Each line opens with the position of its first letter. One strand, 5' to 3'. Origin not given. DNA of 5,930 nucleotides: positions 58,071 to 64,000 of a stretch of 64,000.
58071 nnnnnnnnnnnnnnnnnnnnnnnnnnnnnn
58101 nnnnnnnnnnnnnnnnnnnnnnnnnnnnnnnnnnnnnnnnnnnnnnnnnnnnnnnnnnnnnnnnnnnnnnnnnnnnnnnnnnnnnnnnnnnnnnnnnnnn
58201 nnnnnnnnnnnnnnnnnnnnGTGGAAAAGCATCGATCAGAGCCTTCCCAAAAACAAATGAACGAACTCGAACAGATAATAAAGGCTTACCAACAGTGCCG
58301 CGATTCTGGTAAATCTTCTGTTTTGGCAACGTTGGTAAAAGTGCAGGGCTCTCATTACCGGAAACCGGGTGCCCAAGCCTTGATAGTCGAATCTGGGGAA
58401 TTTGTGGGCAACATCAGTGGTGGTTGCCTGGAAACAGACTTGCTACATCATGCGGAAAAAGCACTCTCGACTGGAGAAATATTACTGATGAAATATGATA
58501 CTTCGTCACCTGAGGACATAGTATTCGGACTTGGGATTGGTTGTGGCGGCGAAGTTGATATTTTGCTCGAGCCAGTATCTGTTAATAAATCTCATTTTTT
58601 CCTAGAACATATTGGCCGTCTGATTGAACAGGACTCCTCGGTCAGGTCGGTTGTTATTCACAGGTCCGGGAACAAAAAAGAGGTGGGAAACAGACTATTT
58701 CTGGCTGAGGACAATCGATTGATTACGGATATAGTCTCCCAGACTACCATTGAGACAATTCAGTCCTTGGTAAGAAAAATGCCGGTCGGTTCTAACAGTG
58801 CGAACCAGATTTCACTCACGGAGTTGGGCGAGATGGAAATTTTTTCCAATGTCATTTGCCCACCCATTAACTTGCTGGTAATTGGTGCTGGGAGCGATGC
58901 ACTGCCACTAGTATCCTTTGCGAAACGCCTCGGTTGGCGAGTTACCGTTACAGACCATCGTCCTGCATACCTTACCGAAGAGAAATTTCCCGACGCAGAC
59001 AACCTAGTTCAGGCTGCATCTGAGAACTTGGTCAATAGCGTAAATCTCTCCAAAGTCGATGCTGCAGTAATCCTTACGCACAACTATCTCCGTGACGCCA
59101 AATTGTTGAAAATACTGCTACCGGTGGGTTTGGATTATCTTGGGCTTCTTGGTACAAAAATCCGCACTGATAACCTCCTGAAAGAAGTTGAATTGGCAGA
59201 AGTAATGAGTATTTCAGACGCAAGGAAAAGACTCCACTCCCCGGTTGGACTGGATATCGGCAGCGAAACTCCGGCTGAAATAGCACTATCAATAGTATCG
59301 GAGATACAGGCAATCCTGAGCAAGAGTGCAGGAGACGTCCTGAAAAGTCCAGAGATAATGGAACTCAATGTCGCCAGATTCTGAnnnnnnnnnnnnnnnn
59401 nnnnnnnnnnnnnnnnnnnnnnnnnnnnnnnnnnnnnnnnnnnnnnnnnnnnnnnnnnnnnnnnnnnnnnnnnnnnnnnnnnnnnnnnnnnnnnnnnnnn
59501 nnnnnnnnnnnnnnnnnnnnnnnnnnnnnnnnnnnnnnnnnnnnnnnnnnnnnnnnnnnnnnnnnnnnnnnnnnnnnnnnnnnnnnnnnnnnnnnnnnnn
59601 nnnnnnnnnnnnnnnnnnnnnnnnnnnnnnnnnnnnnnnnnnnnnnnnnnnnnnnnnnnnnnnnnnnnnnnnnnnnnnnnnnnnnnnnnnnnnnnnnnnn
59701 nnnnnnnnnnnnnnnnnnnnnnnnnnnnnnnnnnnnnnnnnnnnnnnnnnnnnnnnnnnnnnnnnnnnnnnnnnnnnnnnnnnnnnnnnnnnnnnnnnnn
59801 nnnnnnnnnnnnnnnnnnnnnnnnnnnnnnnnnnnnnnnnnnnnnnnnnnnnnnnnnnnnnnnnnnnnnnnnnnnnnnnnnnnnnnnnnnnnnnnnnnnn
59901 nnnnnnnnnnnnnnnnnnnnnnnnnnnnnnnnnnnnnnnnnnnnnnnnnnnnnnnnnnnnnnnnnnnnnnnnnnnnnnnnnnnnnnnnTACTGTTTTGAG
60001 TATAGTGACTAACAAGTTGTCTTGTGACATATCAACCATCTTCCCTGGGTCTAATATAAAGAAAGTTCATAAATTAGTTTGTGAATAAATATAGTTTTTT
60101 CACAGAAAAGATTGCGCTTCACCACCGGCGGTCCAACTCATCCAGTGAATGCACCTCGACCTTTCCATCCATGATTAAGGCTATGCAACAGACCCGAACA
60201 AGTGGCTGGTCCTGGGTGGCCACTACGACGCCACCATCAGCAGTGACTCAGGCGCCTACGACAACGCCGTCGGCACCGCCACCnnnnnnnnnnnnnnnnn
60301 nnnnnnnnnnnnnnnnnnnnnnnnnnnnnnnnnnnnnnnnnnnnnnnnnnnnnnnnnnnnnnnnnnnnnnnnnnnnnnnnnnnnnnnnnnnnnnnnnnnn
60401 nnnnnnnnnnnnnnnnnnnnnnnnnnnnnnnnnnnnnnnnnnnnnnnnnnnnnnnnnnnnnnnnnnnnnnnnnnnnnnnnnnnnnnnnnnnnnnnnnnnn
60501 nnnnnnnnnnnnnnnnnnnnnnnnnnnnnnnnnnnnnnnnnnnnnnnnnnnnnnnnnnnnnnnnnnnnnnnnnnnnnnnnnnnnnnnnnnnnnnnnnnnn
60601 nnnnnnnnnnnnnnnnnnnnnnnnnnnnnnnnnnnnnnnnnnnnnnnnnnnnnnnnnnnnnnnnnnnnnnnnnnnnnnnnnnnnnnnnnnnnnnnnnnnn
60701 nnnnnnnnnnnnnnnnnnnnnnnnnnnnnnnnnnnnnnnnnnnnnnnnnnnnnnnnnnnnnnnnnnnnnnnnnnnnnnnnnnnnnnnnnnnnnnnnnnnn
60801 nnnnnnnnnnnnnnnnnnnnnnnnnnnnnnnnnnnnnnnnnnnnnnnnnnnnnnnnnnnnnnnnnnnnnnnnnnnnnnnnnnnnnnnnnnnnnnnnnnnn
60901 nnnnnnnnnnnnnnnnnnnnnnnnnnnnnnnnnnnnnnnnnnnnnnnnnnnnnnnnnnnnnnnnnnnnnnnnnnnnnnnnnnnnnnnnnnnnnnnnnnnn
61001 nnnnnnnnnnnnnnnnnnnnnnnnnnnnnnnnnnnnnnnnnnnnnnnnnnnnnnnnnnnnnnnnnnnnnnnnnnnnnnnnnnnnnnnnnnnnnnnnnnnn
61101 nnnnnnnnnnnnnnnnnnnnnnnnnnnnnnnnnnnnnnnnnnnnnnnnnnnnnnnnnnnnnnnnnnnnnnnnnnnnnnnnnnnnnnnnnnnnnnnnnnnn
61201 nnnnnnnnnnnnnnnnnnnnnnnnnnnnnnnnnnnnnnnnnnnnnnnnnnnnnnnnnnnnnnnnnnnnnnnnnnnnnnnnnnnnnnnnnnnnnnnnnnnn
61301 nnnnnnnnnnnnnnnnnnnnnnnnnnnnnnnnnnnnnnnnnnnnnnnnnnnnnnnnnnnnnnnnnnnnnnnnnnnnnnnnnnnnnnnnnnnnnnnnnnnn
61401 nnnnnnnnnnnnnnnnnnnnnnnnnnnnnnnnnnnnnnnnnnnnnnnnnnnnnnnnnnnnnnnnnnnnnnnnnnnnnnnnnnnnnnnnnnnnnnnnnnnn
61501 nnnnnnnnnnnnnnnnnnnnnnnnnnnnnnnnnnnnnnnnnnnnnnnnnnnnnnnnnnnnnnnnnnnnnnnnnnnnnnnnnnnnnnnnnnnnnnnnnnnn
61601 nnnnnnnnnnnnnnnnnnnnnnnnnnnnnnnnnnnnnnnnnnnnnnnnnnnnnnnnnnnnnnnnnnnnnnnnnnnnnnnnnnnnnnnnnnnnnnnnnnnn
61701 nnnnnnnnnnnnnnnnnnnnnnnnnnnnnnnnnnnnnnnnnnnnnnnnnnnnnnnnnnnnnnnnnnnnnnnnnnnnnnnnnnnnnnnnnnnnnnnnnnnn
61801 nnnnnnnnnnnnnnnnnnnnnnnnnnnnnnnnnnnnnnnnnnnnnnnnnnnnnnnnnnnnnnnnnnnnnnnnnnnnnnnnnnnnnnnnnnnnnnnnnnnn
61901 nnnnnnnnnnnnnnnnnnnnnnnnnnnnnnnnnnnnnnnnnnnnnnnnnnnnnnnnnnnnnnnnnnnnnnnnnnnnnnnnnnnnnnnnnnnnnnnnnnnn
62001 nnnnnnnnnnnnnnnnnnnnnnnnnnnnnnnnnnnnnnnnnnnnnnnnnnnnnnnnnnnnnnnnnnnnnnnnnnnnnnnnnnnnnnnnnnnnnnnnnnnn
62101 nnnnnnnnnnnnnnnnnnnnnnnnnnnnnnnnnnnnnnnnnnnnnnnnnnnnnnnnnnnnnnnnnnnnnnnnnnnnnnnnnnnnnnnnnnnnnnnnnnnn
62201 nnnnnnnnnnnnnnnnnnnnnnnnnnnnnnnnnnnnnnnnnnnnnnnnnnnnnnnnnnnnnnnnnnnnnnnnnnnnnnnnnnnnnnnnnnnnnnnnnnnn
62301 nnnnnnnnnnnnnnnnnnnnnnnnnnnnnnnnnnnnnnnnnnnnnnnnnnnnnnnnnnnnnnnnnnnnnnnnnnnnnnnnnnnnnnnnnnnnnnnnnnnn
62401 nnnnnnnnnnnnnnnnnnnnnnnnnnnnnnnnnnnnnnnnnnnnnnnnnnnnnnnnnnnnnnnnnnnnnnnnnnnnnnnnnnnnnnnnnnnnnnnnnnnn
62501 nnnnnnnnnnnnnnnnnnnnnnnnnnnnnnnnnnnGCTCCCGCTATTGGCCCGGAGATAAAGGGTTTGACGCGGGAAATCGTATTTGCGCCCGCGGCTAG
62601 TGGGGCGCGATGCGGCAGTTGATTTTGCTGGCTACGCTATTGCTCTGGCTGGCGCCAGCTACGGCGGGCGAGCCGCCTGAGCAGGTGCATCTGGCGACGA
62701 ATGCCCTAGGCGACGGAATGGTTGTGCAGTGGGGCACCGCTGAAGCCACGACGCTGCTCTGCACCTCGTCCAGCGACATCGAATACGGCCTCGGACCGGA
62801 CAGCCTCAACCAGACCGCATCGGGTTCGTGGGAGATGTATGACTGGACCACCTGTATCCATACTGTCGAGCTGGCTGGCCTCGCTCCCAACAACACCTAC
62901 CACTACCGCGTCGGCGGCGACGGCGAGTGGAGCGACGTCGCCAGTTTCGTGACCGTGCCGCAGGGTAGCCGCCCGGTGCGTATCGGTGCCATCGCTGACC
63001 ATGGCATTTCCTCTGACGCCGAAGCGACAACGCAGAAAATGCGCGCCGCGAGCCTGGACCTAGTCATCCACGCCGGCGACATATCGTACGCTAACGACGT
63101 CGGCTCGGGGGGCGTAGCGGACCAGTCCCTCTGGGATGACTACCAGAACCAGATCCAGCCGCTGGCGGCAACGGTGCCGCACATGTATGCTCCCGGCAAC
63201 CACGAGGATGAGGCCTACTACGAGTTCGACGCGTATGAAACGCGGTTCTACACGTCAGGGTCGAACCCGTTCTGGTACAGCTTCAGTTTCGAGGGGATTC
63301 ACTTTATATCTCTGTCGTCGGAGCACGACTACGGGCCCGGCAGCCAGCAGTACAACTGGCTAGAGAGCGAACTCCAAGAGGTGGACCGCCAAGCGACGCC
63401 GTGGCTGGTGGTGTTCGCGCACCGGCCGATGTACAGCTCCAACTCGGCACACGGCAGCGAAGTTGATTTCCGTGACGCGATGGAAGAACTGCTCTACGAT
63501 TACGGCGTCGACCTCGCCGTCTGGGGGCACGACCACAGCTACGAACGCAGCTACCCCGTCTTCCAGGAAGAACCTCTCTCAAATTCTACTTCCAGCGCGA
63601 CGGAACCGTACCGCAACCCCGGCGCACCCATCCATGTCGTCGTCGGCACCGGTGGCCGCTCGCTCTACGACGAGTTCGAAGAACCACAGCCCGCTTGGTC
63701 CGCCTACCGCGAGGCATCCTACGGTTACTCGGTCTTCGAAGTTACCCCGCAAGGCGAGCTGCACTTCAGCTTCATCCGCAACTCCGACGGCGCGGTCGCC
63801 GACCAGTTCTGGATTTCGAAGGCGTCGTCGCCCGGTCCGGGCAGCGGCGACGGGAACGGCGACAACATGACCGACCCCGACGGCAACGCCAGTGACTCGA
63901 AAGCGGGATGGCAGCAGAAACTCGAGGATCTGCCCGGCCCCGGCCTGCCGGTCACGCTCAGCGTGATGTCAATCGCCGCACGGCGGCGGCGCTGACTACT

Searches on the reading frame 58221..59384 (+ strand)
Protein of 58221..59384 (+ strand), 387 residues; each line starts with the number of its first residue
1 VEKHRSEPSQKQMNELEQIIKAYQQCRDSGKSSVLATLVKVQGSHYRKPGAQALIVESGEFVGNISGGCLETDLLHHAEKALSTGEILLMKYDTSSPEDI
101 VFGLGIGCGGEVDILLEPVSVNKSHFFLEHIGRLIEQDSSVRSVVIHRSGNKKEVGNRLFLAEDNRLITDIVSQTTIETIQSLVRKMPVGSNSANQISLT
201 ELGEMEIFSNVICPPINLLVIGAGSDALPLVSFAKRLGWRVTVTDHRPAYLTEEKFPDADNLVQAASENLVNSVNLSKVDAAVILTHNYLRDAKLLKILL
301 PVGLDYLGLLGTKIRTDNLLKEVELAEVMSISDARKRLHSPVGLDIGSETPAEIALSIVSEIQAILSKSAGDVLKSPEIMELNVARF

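Call 12: search_protein_families(library=ncbifam, max_evalue=1e-20, proteins=[window:58221-59384:+])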
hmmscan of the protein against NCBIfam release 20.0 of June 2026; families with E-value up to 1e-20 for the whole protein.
window:58221-59384:+ (387 aa): 2 families
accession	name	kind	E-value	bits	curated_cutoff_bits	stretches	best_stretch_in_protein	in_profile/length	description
NF045664.1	XdhC_rel_AOR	equivalog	7.7e-52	176.7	350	1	20-362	2-340/346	XdhC family aldehyde oxidoreductase maturation factor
TIGR02964.1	xanthine_xdhC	equivalog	1.6e-22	80.3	161.6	0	34-362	1-245/246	xanthine dehydrogenase accessory protein XdhC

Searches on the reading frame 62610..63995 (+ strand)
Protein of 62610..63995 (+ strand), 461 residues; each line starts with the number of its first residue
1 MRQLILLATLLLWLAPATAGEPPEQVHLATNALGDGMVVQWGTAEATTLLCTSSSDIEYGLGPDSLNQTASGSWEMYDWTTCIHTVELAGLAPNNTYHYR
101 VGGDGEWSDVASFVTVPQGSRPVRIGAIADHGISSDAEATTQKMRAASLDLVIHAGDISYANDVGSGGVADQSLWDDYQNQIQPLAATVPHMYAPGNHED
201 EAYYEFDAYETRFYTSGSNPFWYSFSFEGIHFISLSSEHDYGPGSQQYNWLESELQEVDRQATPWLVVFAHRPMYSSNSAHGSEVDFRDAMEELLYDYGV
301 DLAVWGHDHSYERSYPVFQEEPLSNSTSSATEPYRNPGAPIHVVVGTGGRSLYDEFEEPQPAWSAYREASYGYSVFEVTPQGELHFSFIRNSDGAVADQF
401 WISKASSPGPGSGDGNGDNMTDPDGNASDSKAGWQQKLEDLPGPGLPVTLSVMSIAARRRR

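Call 12: search_protein_families(library=ncbifam, max_evalue=1e-20, proteins=[window:62610-63995:+])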
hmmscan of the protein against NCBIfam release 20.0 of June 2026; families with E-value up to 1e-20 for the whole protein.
window:62610-63995:+ (461 aa): 0 families

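Call 89: find_encoding_contigs(protein=window:62610-63992:+, flank=8000, max_places=8)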
Protein window:62610-63992:+ (461 aa): 15 contigs read that carry it; 8 places shown.
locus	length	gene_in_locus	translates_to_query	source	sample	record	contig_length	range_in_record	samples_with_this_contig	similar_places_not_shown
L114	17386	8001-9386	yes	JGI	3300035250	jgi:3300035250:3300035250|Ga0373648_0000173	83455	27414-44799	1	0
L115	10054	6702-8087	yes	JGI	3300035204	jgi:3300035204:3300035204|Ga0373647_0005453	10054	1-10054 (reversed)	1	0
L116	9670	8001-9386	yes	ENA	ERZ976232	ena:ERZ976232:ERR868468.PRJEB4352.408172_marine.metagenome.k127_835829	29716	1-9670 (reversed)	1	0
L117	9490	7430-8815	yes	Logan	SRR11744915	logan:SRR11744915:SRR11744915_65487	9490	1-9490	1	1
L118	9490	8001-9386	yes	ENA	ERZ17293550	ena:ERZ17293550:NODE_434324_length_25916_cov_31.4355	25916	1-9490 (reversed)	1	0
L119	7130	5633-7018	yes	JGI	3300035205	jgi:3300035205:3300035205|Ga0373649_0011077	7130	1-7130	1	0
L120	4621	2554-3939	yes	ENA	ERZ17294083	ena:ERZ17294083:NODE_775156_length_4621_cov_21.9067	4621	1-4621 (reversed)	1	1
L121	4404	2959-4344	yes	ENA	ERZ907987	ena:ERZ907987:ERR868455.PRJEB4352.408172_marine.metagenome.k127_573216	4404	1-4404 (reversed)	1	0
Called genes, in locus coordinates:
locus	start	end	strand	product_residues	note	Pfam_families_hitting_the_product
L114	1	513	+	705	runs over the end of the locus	PF05378:Hydant_A_N, PF01968:Hydantoinase_A, PF19278:Hydant_A_C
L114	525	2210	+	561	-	PF02538:Hydantoinase_B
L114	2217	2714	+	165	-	-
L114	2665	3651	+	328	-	PF00941:FAD_binding_5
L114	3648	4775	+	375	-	PF02625:XdhC_CoxI, PF13478:XdhC_C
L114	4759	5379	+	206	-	PF01128:IspD (faint), PF12804:NTP_transf_3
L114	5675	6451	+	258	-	PF04389:Peptidase_M28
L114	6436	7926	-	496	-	PF02074:Peptidase_M32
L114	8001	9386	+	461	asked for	PF16656:Pur_ac_phosph_N, PF00149:Metallophos, PF14008:Metallophos_C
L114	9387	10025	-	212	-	PF03796:DnaB_C (weak), PF06745:ATPase, PF08423:Rad51, PF13481:AAA_25, PF13401:AAA_22 (weak), PF05707:Zot (weak), PF13479:AAA_24 (weak)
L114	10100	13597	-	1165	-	PF18911:PKD_4, PF00801:PKD, PF00801:PKD, PF18911:PKD_4, PF00801:PKD, PF18911:PKD_4, PF00801:PKD, PF18911:PKD_4, +4 more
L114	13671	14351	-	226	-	-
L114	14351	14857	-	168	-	PF01923:Cob_adeno_trans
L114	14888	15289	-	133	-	-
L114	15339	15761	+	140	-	PF20791:Acyl-ACP_TE_C, PF13279:4HBT_2, PF03061:4HBT, PF01643:Acyl-ACP_TE (weak)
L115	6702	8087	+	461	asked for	PF16656:Pur_ac_phosph_N, PF00149:Metallophos, PF14008:Metallophos_C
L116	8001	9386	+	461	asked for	PF16656:Pur_ac_phosph_N, PF00149:Metallophos, PF14008:Metallophos_C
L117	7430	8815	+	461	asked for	PF16656:Pur_ac_phosph_N, PF00149:Metallophos, PF14008:Metallophos_C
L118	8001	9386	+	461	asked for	PF16656:Pur_ac_phosph_N, PF00149:Metallophos, PF14008:Metallophos_C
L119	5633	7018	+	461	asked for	PF16656:Pur_ac_phosph_N, PF00149:Metallophos, PF14008:Metallophos_C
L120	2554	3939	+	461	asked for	PF16656:Pur_ac_phosph_N, PF00149:Metallophos, PF14008:Metallophos_C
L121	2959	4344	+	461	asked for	PF16656:Pur_ac_phosph_N, PF00149:Metallophos, PF14008:Metallophos_C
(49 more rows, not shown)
